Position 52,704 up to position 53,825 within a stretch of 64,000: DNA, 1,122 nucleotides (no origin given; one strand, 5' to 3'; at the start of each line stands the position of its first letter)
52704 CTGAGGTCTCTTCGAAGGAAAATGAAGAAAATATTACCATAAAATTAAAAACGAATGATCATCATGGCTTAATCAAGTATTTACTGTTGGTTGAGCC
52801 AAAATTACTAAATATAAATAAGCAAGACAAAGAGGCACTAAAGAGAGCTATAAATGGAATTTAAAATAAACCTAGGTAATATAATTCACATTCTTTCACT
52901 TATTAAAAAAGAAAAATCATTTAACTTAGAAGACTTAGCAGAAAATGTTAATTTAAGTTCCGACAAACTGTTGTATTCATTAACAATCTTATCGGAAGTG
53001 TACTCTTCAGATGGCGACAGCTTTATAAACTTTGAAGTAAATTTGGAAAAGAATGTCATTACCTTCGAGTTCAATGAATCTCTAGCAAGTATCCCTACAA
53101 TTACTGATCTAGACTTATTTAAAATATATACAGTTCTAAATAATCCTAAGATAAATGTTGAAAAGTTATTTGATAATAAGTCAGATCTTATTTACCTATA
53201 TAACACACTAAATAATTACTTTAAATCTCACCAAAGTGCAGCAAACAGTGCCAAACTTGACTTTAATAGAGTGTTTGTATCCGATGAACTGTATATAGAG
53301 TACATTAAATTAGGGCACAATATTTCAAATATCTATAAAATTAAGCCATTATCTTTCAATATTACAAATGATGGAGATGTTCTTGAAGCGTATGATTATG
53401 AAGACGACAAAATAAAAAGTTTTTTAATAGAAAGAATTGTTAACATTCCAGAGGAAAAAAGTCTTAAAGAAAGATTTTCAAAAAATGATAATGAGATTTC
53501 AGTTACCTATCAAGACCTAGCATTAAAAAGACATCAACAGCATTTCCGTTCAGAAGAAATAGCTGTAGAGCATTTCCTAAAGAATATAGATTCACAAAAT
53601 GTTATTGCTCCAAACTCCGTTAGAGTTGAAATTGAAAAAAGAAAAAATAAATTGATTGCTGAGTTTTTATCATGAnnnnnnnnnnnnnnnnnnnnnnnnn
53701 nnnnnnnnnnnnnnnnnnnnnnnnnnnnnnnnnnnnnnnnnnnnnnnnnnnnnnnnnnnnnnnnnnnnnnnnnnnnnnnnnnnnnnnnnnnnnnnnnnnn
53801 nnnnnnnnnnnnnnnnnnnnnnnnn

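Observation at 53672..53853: Unannotated 59-aa tatA between the pafC-like gene and tatC, translationally coupled at both ends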

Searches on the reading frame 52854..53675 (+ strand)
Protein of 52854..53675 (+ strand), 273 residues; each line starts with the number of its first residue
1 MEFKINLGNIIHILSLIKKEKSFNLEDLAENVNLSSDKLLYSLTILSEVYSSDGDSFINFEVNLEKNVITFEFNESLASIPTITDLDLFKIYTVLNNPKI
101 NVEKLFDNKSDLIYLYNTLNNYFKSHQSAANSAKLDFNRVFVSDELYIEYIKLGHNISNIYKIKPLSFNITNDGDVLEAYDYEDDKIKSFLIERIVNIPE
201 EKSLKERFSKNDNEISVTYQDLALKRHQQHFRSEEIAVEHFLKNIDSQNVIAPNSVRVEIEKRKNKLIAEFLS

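Call 3: search_protein_families(library=pfam, proteins=[window:52854-53675:+], max_evalue=10)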
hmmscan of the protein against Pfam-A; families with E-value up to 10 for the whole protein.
window:52854-53675:+ (273 aa): 1 family
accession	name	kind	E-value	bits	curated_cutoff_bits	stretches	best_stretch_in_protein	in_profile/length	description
PF08280.17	HTH_Mga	-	0.039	14.4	23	1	12-51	9-48/59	M protein trans-acting positive regulator (MGA) HTH domain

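Call 4: search_protein_families(library=ncbifam, proteins=[window:52854-53675:+], max_evalue=10)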
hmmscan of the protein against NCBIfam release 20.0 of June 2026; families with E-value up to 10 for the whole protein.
window:52854-53675:+ (273 aa): 1 family
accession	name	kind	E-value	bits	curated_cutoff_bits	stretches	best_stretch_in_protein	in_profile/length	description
NF008234.1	PRK11001.1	subfamily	0.0081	16.2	149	2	38-92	67-120/170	MltR family transcriptional regulator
